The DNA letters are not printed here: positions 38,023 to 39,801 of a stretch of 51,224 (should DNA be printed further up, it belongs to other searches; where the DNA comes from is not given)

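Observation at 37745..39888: AT-rich single-gene islet encoding an AbiEi-like/Fic fusion, a possible one-polypeptide toxin-antitoxin or abortive-infection module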

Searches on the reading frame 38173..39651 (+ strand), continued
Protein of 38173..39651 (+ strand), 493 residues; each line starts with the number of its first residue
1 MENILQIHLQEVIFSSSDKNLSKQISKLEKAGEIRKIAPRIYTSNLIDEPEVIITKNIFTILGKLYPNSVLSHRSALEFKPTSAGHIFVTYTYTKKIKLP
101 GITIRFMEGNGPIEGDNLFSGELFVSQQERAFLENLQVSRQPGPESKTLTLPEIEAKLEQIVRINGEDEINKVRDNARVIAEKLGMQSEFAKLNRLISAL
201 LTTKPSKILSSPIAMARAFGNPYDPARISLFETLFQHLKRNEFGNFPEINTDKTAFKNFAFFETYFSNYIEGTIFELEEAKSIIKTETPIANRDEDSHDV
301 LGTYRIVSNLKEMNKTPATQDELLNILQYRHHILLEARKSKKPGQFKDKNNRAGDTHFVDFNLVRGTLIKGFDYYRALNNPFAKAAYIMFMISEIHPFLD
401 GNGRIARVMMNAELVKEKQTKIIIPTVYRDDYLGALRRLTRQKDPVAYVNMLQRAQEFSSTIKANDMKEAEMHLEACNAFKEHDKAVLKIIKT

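Call 34: find_encoding_contigs(protein=P0043, flank=7000, max_places=2)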
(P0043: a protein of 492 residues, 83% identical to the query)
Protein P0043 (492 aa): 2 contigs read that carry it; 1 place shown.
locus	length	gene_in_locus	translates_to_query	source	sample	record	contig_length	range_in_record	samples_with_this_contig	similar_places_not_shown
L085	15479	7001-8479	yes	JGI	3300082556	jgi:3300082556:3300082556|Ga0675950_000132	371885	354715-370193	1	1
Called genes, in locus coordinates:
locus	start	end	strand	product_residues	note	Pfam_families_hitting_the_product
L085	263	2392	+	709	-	PF24885:TPR_NPHP3 (faint), PF13424:TPR_12, PF00515:TPR_1 (weak), PF13424:TPR_12, PF17874:TPR_MalT, PF00515:TPR_1 (weak), PF13424:TPR_12, PF07228:SpoIIE, +8 more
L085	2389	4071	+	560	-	PF07719:TPR_2 (faint), PF13181:TPR_8 (faint), PF13374:TPR_10 (faint), PF00515:TPR_1 (faint), PF13176:TPR_7 (faint), PF13424:TPR_12, PF17874:TPR_MalT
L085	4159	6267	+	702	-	PF06739:SBBP (faint), PF00691:OmpA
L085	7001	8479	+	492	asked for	PF02661:Fic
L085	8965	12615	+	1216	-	PF23381:Beta-prop_IFT122_1st (faint), PF24807:WD40_CDC20-Fz (faint), PF24817:WD40_WDHD1_1st (faint), PF25174:Beta-prop_THOC3 (faint), PF12894:ANAPC4_WD40 (faint), PF23414:Beta-prop_EML_2 (faint), PF24814:WD40_Prp19 (faint), PF00656:Peptidase_C14, +1 more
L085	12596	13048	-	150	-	-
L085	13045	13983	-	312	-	-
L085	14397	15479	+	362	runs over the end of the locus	PF05496:RuvB_N (weak), PF03215:Rad17 (faint), PF20720:nSTAND3 (weak), PF13191:AAA_16 (faint), PF00004:AAA, PF13173:AAA_14 (faint)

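Call 35: find_encoding_contigs(protein=P0061, flank=7000, max_places=2)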
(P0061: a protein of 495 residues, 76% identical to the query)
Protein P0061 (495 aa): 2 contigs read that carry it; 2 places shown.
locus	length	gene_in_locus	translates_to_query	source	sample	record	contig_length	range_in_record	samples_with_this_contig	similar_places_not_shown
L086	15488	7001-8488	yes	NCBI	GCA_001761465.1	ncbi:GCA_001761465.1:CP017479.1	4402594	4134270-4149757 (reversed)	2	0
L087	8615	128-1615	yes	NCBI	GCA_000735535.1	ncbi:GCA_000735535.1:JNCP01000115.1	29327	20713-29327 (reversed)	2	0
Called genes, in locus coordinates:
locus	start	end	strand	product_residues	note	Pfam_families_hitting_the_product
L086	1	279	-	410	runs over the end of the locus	PF00149:Metallophos, PF12850:Metallophos_2 (weak)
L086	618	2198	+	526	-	PF12161:HsdM_N, PF02384:N6_Mtase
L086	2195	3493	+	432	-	PF01420:Methylase_S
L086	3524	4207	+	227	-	PF03235:GmrSD_N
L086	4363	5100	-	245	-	PF01695:IstB_IS21, PF20720:nSTAND3 (weak)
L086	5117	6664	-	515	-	PF22483:Mu-transpos_C_2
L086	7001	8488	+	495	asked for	PF02661:Fic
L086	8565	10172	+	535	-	PF13174:TPR_6 (faint), PF13371:TPR_9 (faint), PF13424:TPR_12 (faint), PF25575:TPR_BSK1_C (faint), PF00515:TPR_1, PF07719:TPR_2 (weak), PF13414:TPR_11 (weak), PF13432:TPR_16 (weak), +8 more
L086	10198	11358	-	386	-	-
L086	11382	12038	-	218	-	PF00092:VWA (weak)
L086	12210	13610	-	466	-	PF00589:Phage_integrase (weak)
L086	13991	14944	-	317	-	-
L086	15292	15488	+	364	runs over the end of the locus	PF01103:Omp85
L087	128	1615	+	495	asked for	PF02661:Fic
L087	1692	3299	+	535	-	PF13174:TPR_6 (faint), PF13371:TPR_9 (faint), PF13424:TPR_12 (faint), PF25575:TPR_BSK1_C (faint), PF00515:TPR_1, PF07719:TPR_2 (weak), PF13414:TPR_11 (weak), PF13432:TPR_16 (weak), +8 more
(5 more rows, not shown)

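Call 36: find_encoding_contigs(protein=P0071, flank=7000, max_places=3)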
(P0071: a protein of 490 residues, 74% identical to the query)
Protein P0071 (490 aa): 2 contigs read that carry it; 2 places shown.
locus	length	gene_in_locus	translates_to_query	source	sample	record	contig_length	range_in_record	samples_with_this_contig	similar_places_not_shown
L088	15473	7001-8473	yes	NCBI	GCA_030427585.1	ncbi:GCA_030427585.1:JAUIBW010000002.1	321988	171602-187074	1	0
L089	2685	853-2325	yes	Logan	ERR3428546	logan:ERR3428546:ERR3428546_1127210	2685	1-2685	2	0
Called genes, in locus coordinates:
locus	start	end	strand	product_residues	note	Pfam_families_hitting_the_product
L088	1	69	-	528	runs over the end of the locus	PF02463:SMC_N, PF13175:AAA_15, PF13304:AAA_21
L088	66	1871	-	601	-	PF01420:Methylase_S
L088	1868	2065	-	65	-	PF13443:HTH_26, PF01381:HTH_3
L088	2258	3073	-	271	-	PF02534:T4SS-DNA_transf, PF10412:TrwB_AAD_bind, PF12696:TraG-D_C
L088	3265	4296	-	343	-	PF18976:DUF5712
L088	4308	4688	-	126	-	PF06390:NESP55 (weak)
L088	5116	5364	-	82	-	-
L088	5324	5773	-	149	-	PF04002:RadC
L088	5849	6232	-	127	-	PF00436:SSB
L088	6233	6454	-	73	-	-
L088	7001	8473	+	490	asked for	PF02661:Fic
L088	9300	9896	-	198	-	-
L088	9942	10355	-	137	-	-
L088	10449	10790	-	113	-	-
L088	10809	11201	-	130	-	-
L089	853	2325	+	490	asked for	PF02661:Fic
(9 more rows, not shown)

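Call 37: fold_search(model_id=the predicted structure, library=pdb)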
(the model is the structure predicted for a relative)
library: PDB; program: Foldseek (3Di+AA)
matches with E <= 10: 311; with E <= 0.001: 42
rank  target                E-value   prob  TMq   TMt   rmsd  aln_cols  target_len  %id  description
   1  6i7k                  5.5e-06  1.00  0.37  0.53  12.9       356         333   16  Crystal structure of monomeric FICD mutant L258D complexed with MgATP (released 2019-09-25)
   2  5jj7_A                5.5e-06  1.00  0.34  0.49  13.2       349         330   17  Fic-1 (aa134 - 508 E274G) from C. elegans (released 2016-06-01)
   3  5jj6_A                7.0e-06  1.00  0.33  0.48  13.6       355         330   16  Fic-1 (aa134 - 508) from C. elegans (released 2016-06-01)
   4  5jj6_B                7.0e-06  1.00  0.34  0.50  14.7       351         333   16  Fic-1 (aa134 - 508) from C. elegans (released 2016-06-01)
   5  6i7l                  1.3e-05  1.00  0.37  0.53  12.4       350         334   16  Crystal structure of monomeric FICD mutant L258D complexed with MgAMP-PNP (released 2019-09-25)
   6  6i7g_B                1.8e-05  1.00  0.36  0.50  13.6       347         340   16  Crystal structure of dimeric wild type FICD complexed with ATP (released 2019-09-25)
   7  4u07_A                2.0e-05  1.00  0.36  0.53  13.8       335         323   16  ATP bound to eukaryotic FIC domain containing protein (released 2014-12-10)
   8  6i7i                  2.1e-05  1.00  0.32  0.46  13.9       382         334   16  Crystal structure of dimeric FICD mutant K256A complexed with MgATP (released 2019-09-25)
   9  4u0u_A                2.6e-05  1.00  0.33  0.47  13.6       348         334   16  Wild type eukaryotic fic domain containing protein with ADP (released 2014-12-10)
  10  6i7h                  2.7e-05  1.00  0.33  0.48  13.2       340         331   17  Crystal structure of dimeric FICD mutant K256S (released 2019-09-25)
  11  8uqu_C                3.0e-05  1.00  0.31  0.56   7.8       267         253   15  Crystal Structure of N-terminal Domain of Fic Family Protein from Bordetella bronchiseptica (released 2024-10-30)
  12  6zmd_B                3.1e-05  1.00  0.34  0.49  12.9       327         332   17  Crystal structure of HYPE covalently tethered to BiP bound to AMP-PNP (released 2021-04-14)
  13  9yz5_A                3.4e-05  1.00  0.35  0.51  13.9       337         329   17  human FicD bound with farnesyl pyrophosphate (released 2026-02-25)
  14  7b7z_A                3.6e-05  1.00  0.34  0.47  13.9       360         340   16  DeAMPylation complex of monomeric FICD and AMPylated BiP (state 1) (released 2021-07-07)
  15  3eqx_A                3.7e-05  1.00  0.33  0.43   8.5       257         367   15  CRYSTAL STRUCTURE OF A FIC FAMILY PROTEIN (SO_4266) FROM SHEWANELLA ONEIDENSIS AT 1.6 A RESOLUTION (released 2008-10-14)
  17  7xux_B                4.7e-05  1.00  0.34  0.45   7.6       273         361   16  Crystal structure of a FIC domain containnig protein (released 2022-12-21)
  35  7xux_A                2.0e-04  1.00  0.32  0.42   9.7       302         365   15  Crystal structure of a FIC domain containnig protein (released 2022-12-21)
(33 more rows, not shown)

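Call 48: search_protein_families(library=pfam, alignment_id=A3, max_evalue=0.00001)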
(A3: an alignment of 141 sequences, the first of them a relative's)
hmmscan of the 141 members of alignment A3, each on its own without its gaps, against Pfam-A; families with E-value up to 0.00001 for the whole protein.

A. member 1, L002:6925-7638:+ (238 aa): 3 families
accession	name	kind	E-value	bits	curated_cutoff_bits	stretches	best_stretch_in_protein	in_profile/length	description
PF00106.31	adh_short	-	1.4e-57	194.8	26.6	1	6-194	1-189/195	short chain dehydrogenase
PF13561.12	adh_short_C2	-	1.7e-38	133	27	1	15-196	6-185/236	Enoyl-(Acyl carrier protein) reductase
PF08659.16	KR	-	1.5e-16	61.3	22.6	1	9-159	4-154/180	KR domain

B. families by the number of members that match (of 141 scanned): 154 families (the first 25 are shown)
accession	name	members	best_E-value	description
PF00884.28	Sulfatase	4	6.1e-55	Sulfatase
PF02661.23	Fic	4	2.1e-18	Fic/DOC family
PF16347.10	SGSH_C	4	1.1e-16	N-sulphoglucosamine sulphohydrolase, C-terminal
PF01663.27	Phosphodiest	4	3.2e-10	Type I phosphodiesterase / nucleotide pyrophosphatase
PF00005.33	ABC_tran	3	2.2e-36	ABC transporter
PF00206.25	Lyase_1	2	4.3e-112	Lyase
PF13635.12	DUF4143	2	6.3e-47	Domain of unknown function (DUF4143)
PF07929.16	PRiA4_ORF3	2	1.2e-31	Plasmid pRiA4b ORF-3-like protein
PF13776.11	DUF4172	2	2.1e-31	Domain of unknown function (DUF4172)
PF04851.21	ResIII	2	7.7e-30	Type III restriction enzyme, res subunit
PF10415.14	FumaraseC_C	2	1.7e-27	Fumarase C C-terminus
PF13173.12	AAA_14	2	6.5e-26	AAA domain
PF08241.18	Methyltransf_11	2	3.8e-23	Methyltransferase domain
PF13649.12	Methyltransf_25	2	1.4e-19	Methyltransferase domain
PF13847.12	Methyltransf_31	2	3.2e-19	Methyltransferase domain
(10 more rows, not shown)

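Call 49: search_protein_families(library=padloc, alignment_id=A3, max_evalue=1e-10)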
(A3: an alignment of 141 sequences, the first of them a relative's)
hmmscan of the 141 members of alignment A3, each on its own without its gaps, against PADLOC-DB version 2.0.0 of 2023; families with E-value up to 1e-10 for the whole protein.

A. member 1, L002:6925-7638:+ (238 aa): 0 families

B. families by the number of members that match (of 141 scanned): 186 families (the first 25 are shown)
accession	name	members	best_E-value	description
PDLC03963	SoFic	4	4.3e-121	-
PDLC04966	PDC-S24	4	3e-22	-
PDLC04134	mad2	3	1.1e-56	mads_2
PDLC04135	mad3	3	1e-33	mads_3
PDLC04837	PDC-S04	3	1.8e-22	-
PDLC04836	PDC-S04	3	2.7e-22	-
PDLC04790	PDC-S01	2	9.5e-100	-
PDLC04789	PDC-S01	2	1.6e-61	-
PDLC04787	PDC-S01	2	2e-28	-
PDLC02707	PbeA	2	1.7e-22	PbeA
PDLC04840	PDC-S04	2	1.7e-21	-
PDLC02704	PbeA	2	6e-18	PbeA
PDLC03659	mREase_IV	2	1.5e-17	Type IV methyl-directed restriction enzyme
PDLC04788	PDC-S01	2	3.4e-11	-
PDLC03026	MTase_I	1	1.7e-194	Type I methyltransferase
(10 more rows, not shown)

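Call 51: search_protein_families(library=padloc, proteins=[L058:9824-10702:+, L058:10714-11616:+, L004:3721-4329:+, L044:5945-6901:+, L044:6904-7830:+, L024:11713-12036:+, L056:7594-8577:+, L033:4799-5575:+, L033:5575-6702:+, L053:6965-7786:-], max_evalue=0.00001)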
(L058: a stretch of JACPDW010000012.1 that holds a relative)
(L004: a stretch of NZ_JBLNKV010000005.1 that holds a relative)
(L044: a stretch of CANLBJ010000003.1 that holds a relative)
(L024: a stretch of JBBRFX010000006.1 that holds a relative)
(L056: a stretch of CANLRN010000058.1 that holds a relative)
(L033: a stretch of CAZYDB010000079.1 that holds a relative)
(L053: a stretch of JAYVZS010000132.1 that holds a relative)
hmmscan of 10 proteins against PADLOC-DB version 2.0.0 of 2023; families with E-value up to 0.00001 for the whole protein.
L058:9824-10702:+ (293 aa): 0 families

L058:10714-11616:+ (301 aa): 0 families

L004:3721-4329:+ (203 aa): 17 families
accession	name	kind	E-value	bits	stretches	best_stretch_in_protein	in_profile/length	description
PDLC02226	AbiEi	-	5.9e-72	239.8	1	4-199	2-194/202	AbiEi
PDLC02233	AbiEi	-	9.8e-42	140.9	1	4-199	3-205/214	AbiEi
PDLC02264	AbiEi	-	5.9e-23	79.9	1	10-130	8-127/205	AbiEi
PDLC02229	AbiEi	-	1.8e-20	71.9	1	4-131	2-130/131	AbiEi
PDLC02236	AbiEi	-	6.6e-14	50.1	1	32-165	27-161/207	AbiEi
PDLC02246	AbiEi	-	2.8e-12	44.7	1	31-112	33-110/230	AbiEi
PDLC02247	AbiEi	-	3.4e-12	44.7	1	32-176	42-181/215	AbiEi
PDLC02251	AbiEi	-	1.9e-11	41.9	1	32-169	34-163/230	AbiEi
PDLC02234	AbiEi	-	2.9e-09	35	1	14-140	9-132/191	AbiEi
PDLC02250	AbiEi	-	3.1e-09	35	1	31-121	26-112/197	AbiEi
PDLC02258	AbiEi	-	4.4e-08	31.5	1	2-129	64-192/196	AbiEi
PDLC02232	AbiEi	-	5.4e-08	30.9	1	1-133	1-129/177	AbiEi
PDLC02225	AbiEi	-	2.1e-07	28.9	1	32-128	27-108/198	AbiEi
PDLC02267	AbiEi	-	2.3e-07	28.5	1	4-137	4-125/252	AbiEi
PDLC02283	AbiEi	-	4.5e-07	27.8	1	32-114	27-100/201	AbiEi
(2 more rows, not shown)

L044:5945-6901:+ (319 aa): 0 families

L044:6904-7830:+ (309 aa): 0 families

L024:11713-12036:+ (108 aa): 0 families

L056:7594-8577:+ (328 aa): 2 families
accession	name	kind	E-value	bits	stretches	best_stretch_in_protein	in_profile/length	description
PDLC04340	PDC-M03A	-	2.8e-09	34.9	1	106-237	48-167/280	-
PDLC04339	PDC-M03A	-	1.5e-06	25.8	1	183-237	122-174/293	-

L033:4799-5575:+ (259 aa): 20 families
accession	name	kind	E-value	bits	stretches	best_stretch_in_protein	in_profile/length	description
PDLC04135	mad3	-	1e-33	115.4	2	131-223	258-348/374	mads_3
PDLC04140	mad8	-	4.8e-16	57.2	1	14-197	13-235/314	mads_8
PDLC02980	AriA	-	2.1e-13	48.9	1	30-53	1-24/304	-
PDLC04164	AriA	-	1.1e-12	46.1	1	128-198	163-235/253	-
PDLC04213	HEC-02A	-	3.4e-11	41.3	1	151-202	228-279/337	-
PDLC03878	NsnB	-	5.1e-10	37.6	0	144-194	226-276/345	-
PDLC03859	LmuB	-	1.8e-08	32.1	0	1-70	1-69/611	-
PDLC00303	PtuA1|PtuA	-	2.8e-08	31.3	0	28-94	12-77/386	AAA ATPase domain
PDLC02979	AriA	-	8.2e-08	30.4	0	23-56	17-58/373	-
PDLC00075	GajA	-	1.8e-07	28.1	0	22-53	16-47/536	AAA ATPase domain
PDLC02358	Old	-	3.9e-07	27.2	0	24-56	19-51/578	Old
PDLC00091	GajA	-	4.3e-07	27.1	0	32-68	28-65/627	AAA ATPase domain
PDLC00096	GajA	-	5.4e-07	26.7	0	20-67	17-64/630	AAA ATPase domain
PDLC04214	HEC-02A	-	5.6e-07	27.2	0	153-196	236-279/338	-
PDLC00289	PtuA1|PtuA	-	6.1e-07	26.8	0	27-58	27-58/404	AAA ATPase domain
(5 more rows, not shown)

L033:5575-6702:+ (376 aa): 0 families

L053:6965-7786:- (273 aa): 12 families
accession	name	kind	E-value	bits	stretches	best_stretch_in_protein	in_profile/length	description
PDLC02266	AbiEi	-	1.1e-89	298.2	1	8-272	2-257/258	AbiEi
PDLC02282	AbiEi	-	1.1e-86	288.5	1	8-272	2-259/260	AbiEi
PDLC02252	AbiEi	-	3.6e-83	277.1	1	8-273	2-259/259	AbiEi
PDLC02267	AbiEi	-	1.3e-18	65.4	1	15-270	12-245/252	AbiEi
PDLC02269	AbiEi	-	7.2e-16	56.3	1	22-269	11-240/251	AbiEi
PDLC02287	AbiEi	-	2.9e-13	48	1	24-269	13-240/253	AbiEi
PDLC02276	AbiEi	-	2.7e-12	44.7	1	37-221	29-209/270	AbiEi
PDLC02273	AbiEi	-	8.3e-10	37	1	24-205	20-194/205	AbiEi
PDLC02265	AbiEi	-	7.4e-09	33.6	1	44-211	31-187/198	AbiEi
PDLC02271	AbiEi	-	7.1e-08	30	1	12-234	12-233/263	AbiEi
PDLC02270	AbiEi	-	1.3e-06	25.7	1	23-269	12-257/265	AbiEi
PDLC02232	AbiEi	-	6.5e-06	24.1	1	8-78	5-74/177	AbiEi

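Call 71: search_dna_similar(query=window:38173-39651:+, collection=phages, mode=protein, max_rows=15, max_evalue=1e-8)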
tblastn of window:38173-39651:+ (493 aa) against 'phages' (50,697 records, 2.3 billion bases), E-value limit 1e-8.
No match.

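Call 72: search_dna_similar(query=window:38173-39651:+, collection=plasmids, mode=protein, max_rows=15, max_evalue=1e-8)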
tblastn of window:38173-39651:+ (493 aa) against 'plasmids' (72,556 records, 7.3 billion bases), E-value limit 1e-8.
Records with a match: 21; places in all: 21; records where one place covers at least 80% of the query: 19.
Best place of each record, by identity: <60% 21.
By first word of the organism name: Variovorax 5; Hymenobacter 3; Novosphingobium 3; Rhizobium 3; Acetobacter 2; Phocaeicola 1; Bacteroides 1; Sphingorhabdus 1; Alteromonas 1; Neorhizobium 1.
By predicted mobility (MOB-suite, as given by PLSDB): non-mobilizable 14; mobilizable 4; conjugative 3.
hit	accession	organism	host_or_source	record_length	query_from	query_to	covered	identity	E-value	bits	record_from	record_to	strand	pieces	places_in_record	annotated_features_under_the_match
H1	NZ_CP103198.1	Phocaeicola vulgatus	Homo sapiens,cell culture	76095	5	489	98%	52.2%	1e-162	517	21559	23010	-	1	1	Fic family protein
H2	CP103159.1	Bacteroides fragilis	Homo sapiens,cell culture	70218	5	489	98%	52.0%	3e-163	518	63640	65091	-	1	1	Fic family protein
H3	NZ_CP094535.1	Hymenobacter monticola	Single cell,a pond on the Huanglong ...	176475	12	482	96%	46.5%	1e-140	453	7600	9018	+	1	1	Fic family protein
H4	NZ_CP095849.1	Hymenobacter sublimis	single cell,air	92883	1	482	98%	45.0%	3e-138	447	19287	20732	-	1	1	Fic family protein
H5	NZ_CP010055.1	Hymenobacter sp. DG25B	single cell,soil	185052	12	482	96%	44.6%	4e-115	441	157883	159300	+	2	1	Fic family protein | hypothetical protein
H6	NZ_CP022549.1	Sphingorhabdus sp. YGSMI21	cell culture,West sea sediment in South ...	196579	8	488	98%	41.1%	8e-113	374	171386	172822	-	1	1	Fic family protein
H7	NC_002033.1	Novosphingobium aromaticivorans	-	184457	17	491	96%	39.7%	2e-113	375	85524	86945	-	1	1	Fic family protein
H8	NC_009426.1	Novosphingobium aromaticivorans DSM 12444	-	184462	17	491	96%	39.7%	2e-113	375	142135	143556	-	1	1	Fic family protein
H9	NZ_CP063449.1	Novosphingobium sp. ES2-1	mixed culture,activated sludge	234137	17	491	96%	39.7%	2e-113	375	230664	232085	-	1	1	Fic family protein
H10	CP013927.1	Alteromonas stellipolaris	-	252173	9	489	98%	37.4%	7e-91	310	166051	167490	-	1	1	cell filamentation protein Fic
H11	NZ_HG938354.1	Neorhizobium galegae bv. orientalis str. HAMBI 540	Galega orientalis root nodule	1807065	11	480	95%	37.8%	3e-99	334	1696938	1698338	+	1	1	record has no annotation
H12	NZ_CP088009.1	Rhizobium sp. T136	Melilotus albus,Cell culture,root nodule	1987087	16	456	89%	35.9%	7e-82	284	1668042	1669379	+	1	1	none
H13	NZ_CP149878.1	Rhizobium sp. T1473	Medicago sativa,Cell Culture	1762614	16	456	89%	35.6%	1e-79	278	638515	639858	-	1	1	none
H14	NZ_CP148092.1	Rhizobium sp. T1470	Medicago sativa,cell culture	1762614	16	456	89%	35.6%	1e-79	278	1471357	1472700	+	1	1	none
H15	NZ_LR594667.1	Variovorax sp. SRS16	linuron-contaminated soil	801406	31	481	91%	34.3%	8e-85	293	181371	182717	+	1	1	Fic family protein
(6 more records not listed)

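Call 74: get_annotated_region(hit=H1, flank=6000)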
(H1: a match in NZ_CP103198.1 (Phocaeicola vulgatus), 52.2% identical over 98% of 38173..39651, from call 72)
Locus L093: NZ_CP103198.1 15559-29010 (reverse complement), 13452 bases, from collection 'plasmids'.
description: Phocaeicola vulgatus strain BFG-201 plasmid unnamed1, complete sequence
organism: Phocaeicola vulgatus (NCBI taxid 821)
taxonomy: Bacteria; Bacteroidota; Bacteroidia; Bacteroidales; Bacteroidaceae; Phocaeicola; Phocaeicola vulgatus
host: -; source: Homo sapiens,cell culture; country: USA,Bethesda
typing (MOB-suite, as given by PLSDB): non-mobilizable
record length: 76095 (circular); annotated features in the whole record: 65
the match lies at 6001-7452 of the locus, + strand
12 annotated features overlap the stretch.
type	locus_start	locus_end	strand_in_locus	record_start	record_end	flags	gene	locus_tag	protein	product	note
CDS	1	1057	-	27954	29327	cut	-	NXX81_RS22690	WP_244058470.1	hypothetical protein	-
CDS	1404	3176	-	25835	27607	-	-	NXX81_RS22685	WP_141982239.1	alpha-L-fucosidase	GO:0005975 - carbohydrate metabolic process [Evidence IEA]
CDS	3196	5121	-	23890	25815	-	-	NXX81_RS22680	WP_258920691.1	glycoside hydrolase family 2 TIM barrel-domain containing protein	GO:0005975 - carbohydrate metabolic process [Evidence IEA]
CDS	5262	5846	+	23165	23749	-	-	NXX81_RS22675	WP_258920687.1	recombinase family protein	GO:0006310 - DNA recombination [Evidence IEA]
CDS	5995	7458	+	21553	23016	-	-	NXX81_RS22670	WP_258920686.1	Fic family protein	-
CDS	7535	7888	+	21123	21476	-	-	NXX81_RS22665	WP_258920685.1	hypothetical protein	-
CDS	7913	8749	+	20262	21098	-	rhuM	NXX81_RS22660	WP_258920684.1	RhuM family protein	-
CDS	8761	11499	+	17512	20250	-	-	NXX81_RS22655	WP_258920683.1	3'-5' exonuclease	-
CDS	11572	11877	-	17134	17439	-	-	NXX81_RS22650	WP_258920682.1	helix-turn-helix transcriptional regulator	-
CDS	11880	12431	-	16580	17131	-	-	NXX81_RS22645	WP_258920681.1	hypothetical protein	-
CDS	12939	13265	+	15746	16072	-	-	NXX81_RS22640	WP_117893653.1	molybdenum ABC transporter ATP-binding protein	-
CDS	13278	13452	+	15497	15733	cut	-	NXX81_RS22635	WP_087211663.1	hypothetical protein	-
